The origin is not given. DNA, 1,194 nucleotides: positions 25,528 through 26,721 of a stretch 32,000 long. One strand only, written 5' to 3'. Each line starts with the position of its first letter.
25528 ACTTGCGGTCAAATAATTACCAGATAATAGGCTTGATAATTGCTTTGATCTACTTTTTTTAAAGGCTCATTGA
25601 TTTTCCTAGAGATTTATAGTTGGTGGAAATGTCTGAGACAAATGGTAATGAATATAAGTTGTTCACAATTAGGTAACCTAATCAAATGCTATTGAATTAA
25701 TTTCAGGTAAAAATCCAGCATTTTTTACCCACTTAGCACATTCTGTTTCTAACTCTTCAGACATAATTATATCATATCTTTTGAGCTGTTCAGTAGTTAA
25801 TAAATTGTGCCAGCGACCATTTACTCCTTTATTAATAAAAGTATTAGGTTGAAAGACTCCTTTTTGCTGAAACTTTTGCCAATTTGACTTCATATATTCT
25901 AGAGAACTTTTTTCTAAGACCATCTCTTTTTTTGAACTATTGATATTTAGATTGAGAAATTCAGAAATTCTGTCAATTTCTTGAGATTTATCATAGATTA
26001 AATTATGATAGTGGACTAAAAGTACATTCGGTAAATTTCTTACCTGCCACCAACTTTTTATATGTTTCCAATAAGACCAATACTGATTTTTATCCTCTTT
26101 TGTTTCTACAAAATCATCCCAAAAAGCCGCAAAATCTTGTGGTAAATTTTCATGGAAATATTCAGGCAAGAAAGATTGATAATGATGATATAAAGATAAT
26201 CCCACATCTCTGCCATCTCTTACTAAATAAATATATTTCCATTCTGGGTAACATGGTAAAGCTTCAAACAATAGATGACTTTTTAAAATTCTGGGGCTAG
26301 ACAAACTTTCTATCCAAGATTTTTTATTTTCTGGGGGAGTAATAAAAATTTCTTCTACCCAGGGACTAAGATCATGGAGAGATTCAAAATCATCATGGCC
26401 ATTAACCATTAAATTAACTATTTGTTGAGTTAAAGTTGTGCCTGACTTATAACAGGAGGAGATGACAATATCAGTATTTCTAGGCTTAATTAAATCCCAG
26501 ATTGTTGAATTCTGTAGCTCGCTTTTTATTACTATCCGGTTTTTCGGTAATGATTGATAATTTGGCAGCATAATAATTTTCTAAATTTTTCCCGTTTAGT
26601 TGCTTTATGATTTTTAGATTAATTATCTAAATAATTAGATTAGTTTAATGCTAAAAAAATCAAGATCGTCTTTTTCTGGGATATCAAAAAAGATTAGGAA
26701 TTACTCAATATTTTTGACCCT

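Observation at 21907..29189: Candidate undescribed lipid pathway: FAAL-ACP-TE + SULT-type sulfotransferase + GT1 glycosyltransferase + GalU, all co-oriented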

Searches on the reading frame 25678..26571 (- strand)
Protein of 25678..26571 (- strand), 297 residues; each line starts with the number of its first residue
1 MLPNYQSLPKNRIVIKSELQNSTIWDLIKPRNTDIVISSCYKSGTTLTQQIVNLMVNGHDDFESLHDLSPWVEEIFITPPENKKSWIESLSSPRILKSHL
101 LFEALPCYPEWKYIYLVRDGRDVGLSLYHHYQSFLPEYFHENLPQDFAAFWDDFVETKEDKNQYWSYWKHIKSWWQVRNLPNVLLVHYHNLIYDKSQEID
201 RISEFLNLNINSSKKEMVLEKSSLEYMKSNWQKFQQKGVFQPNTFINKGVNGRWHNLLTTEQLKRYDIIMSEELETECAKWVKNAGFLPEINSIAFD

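Call 4: search_protein_families(library=pfam, proteins=[window:25678-26571:-])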
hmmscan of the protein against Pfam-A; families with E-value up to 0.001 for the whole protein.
window:25678-26571:- (297 aa): 2 families
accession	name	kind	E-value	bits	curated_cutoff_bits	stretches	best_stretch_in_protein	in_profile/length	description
PF00685.33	Sulfotransfer_1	-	7.5e-47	160.3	22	1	33-274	2-251/255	Sulfotransferase domain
PF13469.12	Sulfotransfer_3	-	2.7e-08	34.8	27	1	107-209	121-213/216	Sulfotransferase family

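Call 5: search_protein_families(library=ncbifam, proteins=[window:25678-26571:-])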
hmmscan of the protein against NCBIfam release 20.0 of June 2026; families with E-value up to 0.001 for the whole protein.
window:25678-26571:- (297 aa): 0 families

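Call 19: find_homologous_proteins(query=window:25678-26571:-, max_evalue=1e-10)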
Query window:25678-26571:- (297 aa): 136 proteins with E <= 1e-10 among 623 candidates; the best 120 are listed.
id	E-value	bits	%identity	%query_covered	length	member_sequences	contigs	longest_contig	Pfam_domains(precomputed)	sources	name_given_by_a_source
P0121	2.4e-196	669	98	100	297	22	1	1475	PF13469.13,PF00685.34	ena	-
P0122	6.9e-176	602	88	100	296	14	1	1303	PF13469.13,PF00685.34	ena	-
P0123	1.4e-164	565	82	100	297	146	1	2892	PF13469.13,PF00685.34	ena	-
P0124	2.2e-162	558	83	98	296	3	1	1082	PF13469.13,PF00685.34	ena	-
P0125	5.8e-162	556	82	98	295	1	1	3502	PF13469.13,PF00685.34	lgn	-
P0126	9.5e-162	556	82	98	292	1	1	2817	PF13469.13,PF00685.34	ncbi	ncbi:MAG: sulfotransferase domain-containing protein [Trichodesmium sp.]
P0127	9.2e-161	552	81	100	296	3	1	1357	PF13469.13,PF00685.34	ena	-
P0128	2.2e-160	551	82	100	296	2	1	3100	PF13469.13,PF00685.34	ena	-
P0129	3.2e-160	551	81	100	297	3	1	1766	PF13469.13,PF00685.34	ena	-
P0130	1.3e-158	545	79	100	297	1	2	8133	PF13469.13,PF00685.34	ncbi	-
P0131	1.7e-153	529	80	99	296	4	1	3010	PF13469.13,PF00685.34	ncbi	-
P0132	2.0e-152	525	80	97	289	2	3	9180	PF13469.13,PF00685.34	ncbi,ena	-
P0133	1.8e-105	371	60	93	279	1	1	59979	PF13469.13,PF00685.34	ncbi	ncbi:MAG: sulfotransferase domain-containing protein [Cyanobacteria bacterium J06592_8]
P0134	2.1e-105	371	61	92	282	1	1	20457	PF13469.13,PF00685.34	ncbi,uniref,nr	ncbi:MAG: sulfotransferase domain-containing protein [Okeania sp. SIO3I5]|uniref:sulfotransferase do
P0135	1.6e-104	368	56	94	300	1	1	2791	PF13469.13,PF00685.34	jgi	jgi:aryl sulfotransferase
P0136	4.9e-103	363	60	92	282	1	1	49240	PF13469.13,PF00685.34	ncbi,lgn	ncbi:MAG: sulfotransferase domain-containing protein [Cyanobacteria bacterium P01_H01_bin.35]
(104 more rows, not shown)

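Call 20: find_encoding_contigs(protein=P0132, flank=10000, max_places=3)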
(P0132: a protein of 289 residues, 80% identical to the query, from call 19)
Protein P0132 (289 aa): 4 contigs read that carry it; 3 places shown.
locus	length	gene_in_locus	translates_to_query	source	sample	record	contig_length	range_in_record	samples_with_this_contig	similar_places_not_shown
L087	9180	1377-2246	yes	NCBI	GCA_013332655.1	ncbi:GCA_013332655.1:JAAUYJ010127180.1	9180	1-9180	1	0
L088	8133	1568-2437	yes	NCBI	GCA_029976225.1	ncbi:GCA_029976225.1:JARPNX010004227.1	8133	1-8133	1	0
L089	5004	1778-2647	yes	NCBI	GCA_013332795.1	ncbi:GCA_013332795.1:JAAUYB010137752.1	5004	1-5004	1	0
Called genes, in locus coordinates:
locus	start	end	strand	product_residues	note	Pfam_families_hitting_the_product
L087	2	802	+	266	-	?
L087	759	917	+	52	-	-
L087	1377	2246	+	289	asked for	PF00685:Sulfotransfer_1, PF13469:Sulfotransfer_3 (weak)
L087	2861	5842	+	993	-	PF00501:AMP-binding, PF23024:AMP-dom_DIP2-like, PF24919:Mug62 (faint), PF00550:PP-binding, PF23297:ACP_SdgA_C (weak), PF00975:Thioesterase, PF12697:Abhydrolase_6 (weak)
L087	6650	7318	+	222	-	-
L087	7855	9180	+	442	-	?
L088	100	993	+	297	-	PF00685:Sulfotransfer_1, PF13469:Sulfotransfer_3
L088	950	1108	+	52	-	-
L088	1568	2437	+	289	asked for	PF00685:Sulfotransfer_1, PF13469:Sulfotransfer_3 (weak)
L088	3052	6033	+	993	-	PF00501:AMP-binding, PF23024:AMP-dom_DIP2-like, PF24919:Mug62 (faint), PF00550:PP-binding, PF23297:ACP_SdgA_C (weak), PF00975:Thioesterase, PF12697:Abhydrolase_6 (weak)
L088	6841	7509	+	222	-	-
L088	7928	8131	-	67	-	?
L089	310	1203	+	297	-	PF00685:Sulfotransfer_1, PF13469:Sulfotransfer_3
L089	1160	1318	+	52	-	-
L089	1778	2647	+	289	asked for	PF00685:Sulfotransfer_1, PF13469:Sulfotransfer_3 (weak)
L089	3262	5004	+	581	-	?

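Call 21: find_encoding_contigs(protein=P0134, flank=10000, max_places=2)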
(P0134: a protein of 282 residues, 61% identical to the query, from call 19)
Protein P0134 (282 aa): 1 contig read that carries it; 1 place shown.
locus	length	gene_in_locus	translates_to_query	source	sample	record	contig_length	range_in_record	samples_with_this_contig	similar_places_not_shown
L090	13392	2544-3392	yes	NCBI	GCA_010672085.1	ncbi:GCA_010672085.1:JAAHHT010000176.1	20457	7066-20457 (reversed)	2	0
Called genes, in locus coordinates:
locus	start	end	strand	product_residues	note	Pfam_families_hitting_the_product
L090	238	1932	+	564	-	PF00884:Sulfatase, PF16347:SGSH_C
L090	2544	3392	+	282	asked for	PF00685:Sulfotransfer_1, PF13469:Sulfotransfer_3 (faint)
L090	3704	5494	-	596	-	PF00395:SLH, PF04966:OprB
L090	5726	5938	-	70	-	-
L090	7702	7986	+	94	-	-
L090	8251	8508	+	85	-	PF17975:RNR_Alpha (weak)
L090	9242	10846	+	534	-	PF13655:RVT_N, PF00078:RVT_1, PF08388:GIIM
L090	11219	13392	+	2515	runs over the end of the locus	PF21995:RNR-II_ins_dom, PF01079:Hint (faint), PF07591:PT-HINT (faint), PF14890:Intein_splicing, PF05204:Hom_end (weak), PF14528:LAGLIDADG_3, PF14890:Intein_splicing, PF14528:LAGLIDADG_3, +1 more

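Call 35: search_solved_structures(query=window:25678-26571:-, max_evalue=0.00001)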
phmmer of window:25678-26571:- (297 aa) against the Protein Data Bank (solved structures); distinct sequences matched with E-value up to 0.00001: 43.
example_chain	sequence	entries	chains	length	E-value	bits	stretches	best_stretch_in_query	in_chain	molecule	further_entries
3ckl_A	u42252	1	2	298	1.4e-25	93.6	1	30-275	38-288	Sulfotransferase family cytosolic 1B member 1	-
2z5f_A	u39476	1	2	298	1.6e-25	93.4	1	30-275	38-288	Sulfotransferase family cytosolic 1B member 1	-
3bfx_A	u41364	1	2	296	1.8e-24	90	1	29-275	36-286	Sulfotransferase 1C2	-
1z29_A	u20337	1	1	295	2.7e-23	86.1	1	30-274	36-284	Phenol-sulfating phenol sulfotransferase 2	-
1z28_A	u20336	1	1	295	6.1e-23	85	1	30-274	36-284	Phenol-sulfating phenol sulfotransferase 1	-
4gra_A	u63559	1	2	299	1.6e-22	83.6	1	30-274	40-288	Sulfotransferase 1A1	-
1g3m_A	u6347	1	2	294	2e-22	83.3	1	28-276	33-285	ESTROGEN SULFOTRANSFERASE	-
2zpt_X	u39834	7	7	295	2.2e-22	83.2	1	29-276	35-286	Tyrosine-ester sulfotransferase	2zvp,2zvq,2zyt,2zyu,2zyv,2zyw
1ls6_A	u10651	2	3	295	2.2e-22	83.2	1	30-274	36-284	aryl sulfotransferase | Sulfotransferase 1A1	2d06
1hy3_A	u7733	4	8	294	2.7e-22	82.9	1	28-275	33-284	ESTROGEN SULFOTRANSFERASE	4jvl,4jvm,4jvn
3u3k_A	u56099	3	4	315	3.7e-22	82.4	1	30-274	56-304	Sulfotransferase 1A1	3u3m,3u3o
3u3r_A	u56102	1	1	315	3.7e-22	82.4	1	30-274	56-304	Sulfotransferase 1A1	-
3u3j_A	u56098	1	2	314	3.8e-22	82.3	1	30-274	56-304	Sulfotransferase 1A1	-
1cjm_A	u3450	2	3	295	7.1e-22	81.5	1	30-274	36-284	PROTEIN (ARYL SULFOTRANSFERASE) | Monoamine-sulfating phenol sulfotransferase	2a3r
2ad1_A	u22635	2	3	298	8.4e-22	81.2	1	24-268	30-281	Sulfotransferase 1C2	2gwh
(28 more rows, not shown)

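Call 51: find_encoding_contigs(protein=P0136, flank=10000, max_places=1)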
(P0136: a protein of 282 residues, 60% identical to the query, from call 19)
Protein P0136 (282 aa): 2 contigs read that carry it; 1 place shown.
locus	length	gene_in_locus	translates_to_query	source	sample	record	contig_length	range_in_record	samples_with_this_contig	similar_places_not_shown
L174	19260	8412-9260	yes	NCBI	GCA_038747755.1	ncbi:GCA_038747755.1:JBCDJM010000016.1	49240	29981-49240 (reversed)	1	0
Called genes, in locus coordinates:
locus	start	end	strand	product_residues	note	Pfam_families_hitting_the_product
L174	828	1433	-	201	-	PF11237:DUF3038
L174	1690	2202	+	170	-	PF00156:Pribosyltran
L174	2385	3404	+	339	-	PF19300:BPD_transp_1_N, PF00528:BPD_transp_1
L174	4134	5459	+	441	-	PF01554:MatE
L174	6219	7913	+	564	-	PF00884:Sulfatase, PF16347:SGSH_C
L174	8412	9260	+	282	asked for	PF00685:Sulfotransfer_1, PF13469:Sulfotransfer_3 (faint)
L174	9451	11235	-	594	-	PF00395:SLH, PF04966:OprB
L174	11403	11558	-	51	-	-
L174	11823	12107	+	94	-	-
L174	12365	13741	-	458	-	PF12770:CHAT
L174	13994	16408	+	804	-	PF17975:RNR_Alpha (weak), PF21995:RNR-II_ins_dom, PF14890:Intein_splicing, PF05204:Hom_end (weak), PF14528:LAGLIDADG_3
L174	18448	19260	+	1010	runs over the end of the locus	PF14252:DUF4347, PF07452:CHRD, PF00353:HemolysinCabind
